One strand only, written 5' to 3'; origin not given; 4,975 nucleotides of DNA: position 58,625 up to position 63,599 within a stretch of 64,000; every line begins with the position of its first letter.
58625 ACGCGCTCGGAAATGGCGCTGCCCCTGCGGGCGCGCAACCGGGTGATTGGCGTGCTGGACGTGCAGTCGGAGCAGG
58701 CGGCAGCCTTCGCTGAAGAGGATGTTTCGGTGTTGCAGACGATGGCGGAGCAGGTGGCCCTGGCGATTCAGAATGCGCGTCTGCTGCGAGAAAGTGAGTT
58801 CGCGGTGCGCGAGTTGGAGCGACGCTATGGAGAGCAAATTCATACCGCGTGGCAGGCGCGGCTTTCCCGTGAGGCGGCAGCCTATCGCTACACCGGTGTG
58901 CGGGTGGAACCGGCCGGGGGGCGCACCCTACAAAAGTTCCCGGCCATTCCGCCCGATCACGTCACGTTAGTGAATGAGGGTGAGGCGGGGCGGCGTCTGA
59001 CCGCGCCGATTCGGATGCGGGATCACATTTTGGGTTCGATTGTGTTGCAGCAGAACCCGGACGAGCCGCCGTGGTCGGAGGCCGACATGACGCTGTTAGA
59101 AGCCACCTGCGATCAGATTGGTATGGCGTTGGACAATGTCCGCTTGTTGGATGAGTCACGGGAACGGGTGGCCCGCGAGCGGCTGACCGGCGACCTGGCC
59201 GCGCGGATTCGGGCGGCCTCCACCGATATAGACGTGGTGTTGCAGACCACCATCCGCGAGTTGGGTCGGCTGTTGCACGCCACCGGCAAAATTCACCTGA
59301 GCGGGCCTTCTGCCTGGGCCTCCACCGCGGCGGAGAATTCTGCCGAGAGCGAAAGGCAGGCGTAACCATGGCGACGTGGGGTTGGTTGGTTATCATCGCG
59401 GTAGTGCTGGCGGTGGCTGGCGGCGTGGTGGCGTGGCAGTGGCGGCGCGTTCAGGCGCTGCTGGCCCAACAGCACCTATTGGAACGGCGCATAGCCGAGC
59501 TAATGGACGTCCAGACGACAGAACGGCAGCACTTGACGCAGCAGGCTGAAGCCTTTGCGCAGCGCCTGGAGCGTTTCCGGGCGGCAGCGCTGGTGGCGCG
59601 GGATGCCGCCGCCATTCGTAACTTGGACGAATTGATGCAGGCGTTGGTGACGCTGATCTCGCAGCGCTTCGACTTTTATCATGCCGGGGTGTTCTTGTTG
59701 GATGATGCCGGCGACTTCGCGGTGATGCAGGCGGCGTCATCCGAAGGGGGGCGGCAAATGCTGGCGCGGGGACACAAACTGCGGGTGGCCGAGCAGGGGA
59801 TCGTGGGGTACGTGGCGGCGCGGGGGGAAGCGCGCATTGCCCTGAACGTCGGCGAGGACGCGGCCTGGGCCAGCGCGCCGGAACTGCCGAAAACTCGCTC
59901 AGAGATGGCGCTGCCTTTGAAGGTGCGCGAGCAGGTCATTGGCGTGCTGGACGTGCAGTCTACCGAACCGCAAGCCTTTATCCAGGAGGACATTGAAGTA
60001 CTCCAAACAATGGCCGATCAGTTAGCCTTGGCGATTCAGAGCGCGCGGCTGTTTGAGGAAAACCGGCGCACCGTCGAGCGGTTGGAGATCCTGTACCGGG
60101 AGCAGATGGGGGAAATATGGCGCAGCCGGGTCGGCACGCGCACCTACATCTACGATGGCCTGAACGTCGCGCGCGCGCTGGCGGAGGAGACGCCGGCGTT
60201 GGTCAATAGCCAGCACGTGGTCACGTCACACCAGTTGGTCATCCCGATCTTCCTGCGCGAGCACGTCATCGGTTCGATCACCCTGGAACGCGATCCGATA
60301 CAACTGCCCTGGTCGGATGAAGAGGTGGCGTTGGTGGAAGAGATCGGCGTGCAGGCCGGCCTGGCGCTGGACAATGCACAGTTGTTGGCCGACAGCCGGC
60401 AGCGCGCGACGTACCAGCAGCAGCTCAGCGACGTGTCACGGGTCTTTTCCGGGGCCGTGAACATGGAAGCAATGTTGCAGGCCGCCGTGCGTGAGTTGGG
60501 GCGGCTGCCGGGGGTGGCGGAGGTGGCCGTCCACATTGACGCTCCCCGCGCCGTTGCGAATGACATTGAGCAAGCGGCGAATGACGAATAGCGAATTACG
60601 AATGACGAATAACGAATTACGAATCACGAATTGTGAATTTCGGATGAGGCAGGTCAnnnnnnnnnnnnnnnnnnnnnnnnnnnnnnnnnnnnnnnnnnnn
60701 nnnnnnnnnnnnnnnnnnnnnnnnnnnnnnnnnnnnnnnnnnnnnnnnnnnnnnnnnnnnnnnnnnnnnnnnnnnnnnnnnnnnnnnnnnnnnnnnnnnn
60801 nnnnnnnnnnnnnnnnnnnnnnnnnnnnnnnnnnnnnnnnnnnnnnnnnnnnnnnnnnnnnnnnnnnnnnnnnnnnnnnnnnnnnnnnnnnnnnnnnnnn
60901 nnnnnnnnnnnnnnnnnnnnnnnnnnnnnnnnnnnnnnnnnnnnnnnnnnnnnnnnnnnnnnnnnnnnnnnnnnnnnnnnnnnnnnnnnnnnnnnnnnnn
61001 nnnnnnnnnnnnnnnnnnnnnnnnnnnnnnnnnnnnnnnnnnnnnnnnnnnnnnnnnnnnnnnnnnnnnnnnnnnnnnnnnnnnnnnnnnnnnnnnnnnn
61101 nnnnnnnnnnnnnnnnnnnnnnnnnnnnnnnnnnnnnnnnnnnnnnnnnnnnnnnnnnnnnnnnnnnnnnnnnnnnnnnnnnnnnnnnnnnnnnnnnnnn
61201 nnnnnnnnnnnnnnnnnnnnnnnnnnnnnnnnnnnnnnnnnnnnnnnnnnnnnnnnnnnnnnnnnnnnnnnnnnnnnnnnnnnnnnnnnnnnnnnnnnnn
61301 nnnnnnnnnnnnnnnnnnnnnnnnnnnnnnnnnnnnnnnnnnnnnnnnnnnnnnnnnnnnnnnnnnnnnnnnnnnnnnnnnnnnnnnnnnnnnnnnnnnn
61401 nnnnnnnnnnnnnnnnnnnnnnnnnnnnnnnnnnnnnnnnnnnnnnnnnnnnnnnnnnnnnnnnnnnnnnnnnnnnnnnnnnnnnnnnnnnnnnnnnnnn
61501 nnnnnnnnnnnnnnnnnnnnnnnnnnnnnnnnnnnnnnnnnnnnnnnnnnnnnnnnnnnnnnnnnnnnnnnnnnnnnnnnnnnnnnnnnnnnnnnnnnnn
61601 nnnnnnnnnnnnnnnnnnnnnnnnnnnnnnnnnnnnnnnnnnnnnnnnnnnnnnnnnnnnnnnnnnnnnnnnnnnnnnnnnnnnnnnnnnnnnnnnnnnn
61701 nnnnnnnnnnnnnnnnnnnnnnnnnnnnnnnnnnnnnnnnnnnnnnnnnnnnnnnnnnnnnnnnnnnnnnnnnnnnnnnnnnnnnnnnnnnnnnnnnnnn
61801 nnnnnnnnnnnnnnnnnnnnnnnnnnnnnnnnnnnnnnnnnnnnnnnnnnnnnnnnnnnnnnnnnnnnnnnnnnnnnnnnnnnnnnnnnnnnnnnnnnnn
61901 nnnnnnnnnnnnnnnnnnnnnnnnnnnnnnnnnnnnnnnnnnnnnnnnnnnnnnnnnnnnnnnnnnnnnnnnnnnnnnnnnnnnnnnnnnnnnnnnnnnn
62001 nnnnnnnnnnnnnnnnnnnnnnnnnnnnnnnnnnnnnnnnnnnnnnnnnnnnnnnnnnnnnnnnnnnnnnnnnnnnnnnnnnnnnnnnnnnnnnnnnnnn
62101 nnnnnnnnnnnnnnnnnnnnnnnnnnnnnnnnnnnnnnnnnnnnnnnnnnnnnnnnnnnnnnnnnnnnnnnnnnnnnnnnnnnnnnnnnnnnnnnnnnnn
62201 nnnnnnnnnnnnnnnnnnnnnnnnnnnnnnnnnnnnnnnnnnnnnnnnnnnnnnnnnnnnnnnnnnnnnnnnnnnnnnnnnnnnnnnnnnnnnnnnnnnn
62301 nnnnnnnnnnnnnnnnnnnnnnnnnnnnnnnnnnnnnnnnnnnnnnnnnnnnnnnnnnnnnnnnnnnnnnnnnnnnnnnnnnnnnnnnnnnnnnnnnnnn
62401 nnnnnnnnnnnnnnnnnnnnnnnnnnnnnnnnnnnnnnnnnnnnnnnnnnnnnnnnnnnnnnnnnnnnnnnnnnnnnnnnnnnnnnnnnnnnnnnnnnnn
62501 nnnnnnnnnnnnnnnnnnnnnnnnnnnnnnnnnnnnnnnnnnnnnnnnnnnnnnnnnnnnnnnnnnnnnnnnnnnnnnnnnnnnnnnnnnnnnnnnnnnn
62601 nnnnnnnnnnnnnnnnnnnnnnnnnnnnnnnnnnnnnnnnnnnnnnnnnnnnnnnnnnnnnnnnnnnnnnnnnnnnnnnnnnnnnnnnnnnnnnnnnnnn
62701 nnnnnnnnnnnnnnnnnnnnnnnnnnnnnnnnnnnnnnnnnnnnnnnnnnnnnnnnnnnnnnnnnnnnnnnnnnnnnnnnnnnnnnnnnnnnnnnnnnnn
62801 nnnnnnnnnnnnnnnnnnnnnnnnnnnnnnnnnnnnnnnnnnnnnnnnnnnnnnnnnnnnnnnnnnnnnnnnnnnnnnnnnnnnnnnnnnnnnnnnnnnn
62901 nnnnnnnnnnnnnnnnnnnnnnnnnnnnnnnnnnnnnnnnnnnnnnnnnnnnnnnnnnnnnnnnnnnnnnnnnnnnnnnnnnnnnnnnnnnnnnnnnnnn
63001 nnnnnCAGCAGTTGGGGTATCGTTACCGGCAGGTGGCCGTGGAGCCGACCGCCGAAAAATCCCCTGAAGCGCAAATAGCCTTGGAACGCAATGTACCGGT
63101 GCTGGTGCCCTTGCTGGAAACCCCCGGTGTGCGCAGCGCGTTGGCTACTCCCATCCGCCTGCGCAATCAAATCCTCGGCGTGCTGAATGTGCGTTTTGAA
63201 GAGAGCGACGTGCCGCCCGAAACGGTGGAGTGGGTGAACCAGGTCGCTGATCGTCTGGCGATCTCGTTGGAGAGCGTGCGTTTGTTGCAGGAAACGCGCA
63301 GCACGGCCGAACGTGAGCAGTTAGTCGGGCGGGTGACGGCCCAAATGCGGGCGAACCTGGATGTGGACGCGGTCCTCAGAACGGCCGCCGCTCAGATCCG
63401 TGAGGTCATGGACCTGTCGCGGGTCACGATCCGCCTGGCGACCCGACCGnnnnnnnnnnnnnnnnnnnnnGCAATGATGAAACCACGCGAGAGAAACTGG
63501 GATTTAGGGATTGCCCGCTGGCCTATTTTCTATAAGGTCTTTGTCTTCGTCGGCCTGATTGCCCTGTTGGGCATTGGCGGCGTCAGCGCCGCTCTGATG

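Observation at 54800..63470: Each GAF paralog ends in a conserved orphan helix module (D-x-D-x-[IV]-L-x-T-x-[IV]-x-E-L-G-R-L) that resembles only the first helix of a GAF domain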

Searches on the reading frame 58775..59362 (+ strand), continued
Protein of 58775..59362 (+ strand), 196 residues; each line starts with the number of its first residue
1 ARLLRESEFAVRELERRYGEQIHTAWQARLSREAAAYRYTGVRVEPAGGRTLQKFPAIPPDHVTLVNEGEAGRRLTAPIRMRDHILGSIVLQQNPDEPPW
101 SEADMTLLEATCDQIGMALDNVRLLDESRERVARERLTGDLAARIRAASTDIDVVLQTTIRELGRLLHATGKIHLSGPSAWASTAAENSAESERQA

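Call 74: search_solved_structures(query=A8, max_evalue=0.01, show_alignments=4)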
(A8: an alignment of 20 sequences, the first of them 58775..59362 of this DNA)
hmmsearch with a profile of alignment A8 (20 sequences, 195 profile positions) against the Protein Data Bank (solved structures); distinct sequences matched with E-value up to 0.01: 40.
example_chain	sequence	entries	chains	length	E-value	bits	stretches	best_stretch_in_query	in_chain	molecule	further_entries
8w26_A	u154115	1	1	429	8.3e-24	87.7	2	74-176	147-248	histidine kinase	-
6oap_A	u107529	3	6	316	4.5e-19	72.3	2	121-178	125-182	Dual sensor histidine kinase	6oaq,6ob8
6bhn_A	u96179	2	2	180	1.7e-16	63.9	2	75-136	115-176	Methyl-accepting chemotaxis sensory transducer with phytochrome sensor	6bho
2lb5_A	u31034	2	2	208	4.4e-13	52.7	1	135-178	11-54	Sensor histidine kinase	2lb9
2vzw_A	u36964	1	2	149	7.3e-13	52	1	71-133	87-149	PROBABLE HISTIDINE KINASE RESPONSE REGULATOR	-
8k9o_A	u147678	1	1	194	5.6e-11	45.8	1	131-178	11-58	histidine kinase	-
5zoh_A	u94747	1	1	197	6.8e-11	45.6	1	25-136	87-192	Methyl-accepting chemotaxis protein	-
4ynr_A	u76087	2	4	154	7.9e-11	45.4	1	75-132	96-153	Redox sensor histidine kinase response regulator DevS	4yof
2w3d_A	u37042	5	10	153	8.5e-11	45.3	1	75-132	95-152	TWO COMPONENT SENSOR HISTIDINE KINASE DEVS (GAF FAMILY PROTEIN)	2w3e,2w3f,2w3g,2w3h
2y79_A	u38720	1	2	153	9.4e-11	45.1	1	75-132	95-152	REDOX SENSOR HISTIDINE KINASE RESPONSE REGULATOR DEVS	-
2y8h_A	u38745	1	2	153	9.9e-11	45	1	75-132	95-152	TWO COMPONENT SENSOR HISTIDINE KINASE DEVS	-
6ozb_A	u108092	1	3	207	6.2e-10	42.4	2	136-178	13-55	Two-component sensor histidine kinase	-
6oza_A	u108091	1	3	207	6.3e-10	42.4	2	136-178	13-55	Two-component sensor histidine kinase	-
3w2z_A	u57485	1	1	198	6.4e-10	42.4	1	70-136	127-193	Methyl-accepting chemotaxis protein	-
6uv8_A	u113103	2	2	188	8.7e-10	42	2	137-177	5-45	Multi-sensor signal transduction histidine kinase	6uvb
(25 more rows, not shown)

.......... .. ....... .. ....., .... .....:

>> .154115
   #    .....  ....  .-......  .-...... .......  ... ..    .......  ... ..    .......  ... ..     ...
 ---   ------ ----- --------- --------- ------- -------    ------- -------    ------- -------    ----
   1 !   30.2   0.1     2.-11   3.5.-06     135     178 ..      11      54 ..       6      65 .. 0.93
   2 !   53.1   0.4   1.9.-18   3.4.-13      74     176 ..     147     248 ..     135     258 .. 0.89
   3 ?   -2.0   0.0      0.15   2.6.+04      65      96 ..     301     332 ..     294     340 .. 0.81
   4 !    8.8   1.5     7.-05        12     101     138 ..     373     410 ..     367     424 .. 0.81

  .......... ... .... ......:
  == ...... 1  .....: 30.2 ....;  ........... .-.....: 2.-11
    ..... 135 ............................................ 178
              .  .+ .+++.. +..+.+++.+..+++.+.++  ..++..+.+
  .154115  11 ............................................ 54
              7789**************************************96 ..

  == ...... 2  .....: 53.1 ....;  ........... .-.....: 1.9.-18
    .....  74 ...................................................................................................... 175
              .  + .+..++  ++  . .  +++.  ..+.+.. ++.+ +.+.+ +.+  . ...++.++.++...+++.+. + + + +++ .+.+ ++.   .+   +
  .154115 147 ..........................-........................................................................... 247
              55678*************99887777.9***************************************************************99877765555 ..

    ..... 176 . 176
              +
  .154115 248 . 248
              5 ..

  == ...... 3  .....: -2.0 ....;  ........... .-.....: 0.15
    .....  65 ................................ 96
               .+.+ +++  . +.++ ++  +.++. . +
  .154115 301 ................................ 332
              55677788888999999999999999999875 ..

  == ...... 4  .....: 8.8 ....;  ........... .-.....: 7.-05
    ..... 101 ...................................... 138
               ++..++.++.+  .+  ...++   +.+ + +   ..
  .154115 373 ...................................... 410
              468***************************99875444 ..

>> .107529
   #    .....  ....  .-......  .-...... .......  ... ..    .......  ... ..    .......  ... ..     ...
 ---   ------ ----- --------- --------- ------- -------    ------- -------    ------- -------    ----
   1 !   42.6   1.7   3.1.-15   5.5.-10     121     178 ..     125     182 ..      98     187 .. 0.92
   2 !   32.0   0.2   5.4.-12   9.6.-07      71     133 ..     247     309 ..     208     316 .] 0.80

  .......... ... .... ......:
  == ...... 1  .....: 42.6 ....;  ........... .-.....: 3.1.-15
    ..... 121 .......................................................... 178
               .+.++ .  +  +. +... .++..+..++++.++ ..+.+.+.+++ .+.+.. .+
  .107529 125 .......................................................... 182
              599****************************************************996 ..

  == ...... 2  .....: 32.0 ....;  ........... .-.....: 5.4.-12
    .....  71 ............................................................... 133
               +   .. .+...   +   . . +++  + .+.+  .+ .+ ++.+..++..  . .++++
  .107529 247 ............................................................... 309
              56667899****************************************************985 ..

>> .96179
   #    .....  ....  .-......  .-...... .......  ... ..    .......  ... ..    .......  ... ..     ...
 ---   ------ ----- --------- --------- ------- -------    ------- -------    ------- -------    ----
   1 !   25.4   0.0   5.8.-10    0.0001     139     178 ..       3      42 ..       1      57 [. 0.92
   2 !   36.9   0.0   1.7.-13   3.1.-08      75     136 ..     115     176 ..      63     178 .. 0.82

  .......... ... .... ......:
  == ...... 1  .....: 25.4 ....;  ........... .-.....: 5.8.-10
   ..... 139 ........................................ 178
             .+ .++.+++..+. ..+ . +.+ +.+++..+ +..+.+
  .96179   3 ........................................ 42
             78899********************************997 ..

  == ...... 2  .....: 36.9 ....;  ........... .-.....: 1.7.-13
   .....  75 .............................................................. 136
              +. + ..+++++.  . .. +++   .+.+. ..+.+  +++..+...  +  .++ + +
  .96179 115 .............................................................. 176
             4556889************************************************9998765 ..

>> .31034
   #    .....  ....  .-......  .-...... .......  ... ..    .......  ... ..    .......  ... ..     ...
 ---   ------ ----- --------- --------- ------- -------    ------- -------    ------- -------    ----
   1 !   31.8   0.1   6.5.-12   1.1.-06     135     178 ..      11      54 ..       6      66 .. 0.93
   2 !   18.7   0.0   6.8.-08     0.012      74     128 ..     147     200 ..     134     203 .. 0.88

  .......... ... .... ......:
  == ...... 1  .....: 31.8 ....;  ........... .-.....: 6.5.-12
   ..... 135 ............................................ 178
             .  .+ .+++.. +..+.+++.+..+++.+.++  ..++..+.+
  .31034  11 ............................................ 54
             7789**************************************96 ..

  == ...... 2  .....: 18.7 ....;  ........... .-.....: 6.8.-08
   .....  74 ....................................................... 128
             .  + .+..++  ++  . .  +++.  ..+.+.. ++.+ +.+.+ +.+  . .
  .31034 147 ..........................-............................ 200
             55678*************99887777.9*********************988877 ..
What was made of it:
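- On Circularly permuted GAF (W-YxY module plus tail as one fold): Two-stretch permuted matches to CBCR GAFs (call 74).
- The module+tail profile aligns contiguously across the GAF-to-PHY junction of 8W26 (147-248) and Cph2 4BWI (141-245) (call 74). Single-domain CBCR GAFs (6OAP, 6BHN, 2LB5) match the profile in two stretches in permuted order (call 74).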

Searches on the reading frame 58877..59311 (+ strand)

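Call 53: search_protein_families(library=pfam, max_evalue=1, proteins=[window:58877-59311:+])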
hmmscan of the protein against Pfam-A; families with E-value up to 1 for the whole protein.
seq(145 aa): 4 families
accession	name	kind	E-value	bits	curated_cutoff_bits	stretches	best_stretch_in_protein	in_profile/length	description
PF01590.32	GAF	-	4.8e-09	37.3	22.4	1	41-85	91-133/133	GAF domain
PF13492.12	GAF_3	-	1.8e-06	28.8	27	1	38-87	81-129/129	GAF domain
PF13185.12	GAF_2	-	3.3e-05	24.6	28.6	1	33-86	90-136/136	GAF domain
PF11849.14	DUF3369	-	0.15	12.8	27.2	1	65-93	139-167/168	Domain of unknown function (DUF3369)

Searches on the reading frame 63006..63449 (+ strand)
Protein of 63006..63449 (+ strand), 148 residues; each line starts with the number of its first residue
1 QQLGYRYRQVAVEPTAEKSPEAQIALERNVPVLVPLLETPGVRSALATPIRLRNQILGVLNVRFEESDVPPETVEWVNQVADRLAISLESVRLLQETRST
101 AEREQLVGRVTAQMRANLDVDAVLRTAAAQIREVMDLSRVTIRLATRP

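Call 53: search_protein_families(library=pfam, max_evalue=1, proteins=[window:63006-63449:+])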
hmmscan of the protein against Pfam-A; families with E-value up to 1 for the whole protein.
seq(148 aa): 4 families
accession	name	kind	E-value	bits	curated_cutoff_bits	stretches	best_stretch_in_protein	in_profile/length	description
PF01590.32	GAF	-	1.3e-09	39.1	22.4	1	33-88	78-133/133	GAF domain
PF13185.12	GAF_2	-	1.5e-06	28.9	28.6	1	37-89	83-136/136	GAF domain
PF13492.12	GAF_3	-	0.00052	20.9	27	1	17-89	52-128/129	GAF domain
PF00958.27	GMP_synt_C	-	0.078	13.5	27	0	51-76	67-92/92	GMP synthase C terminal domain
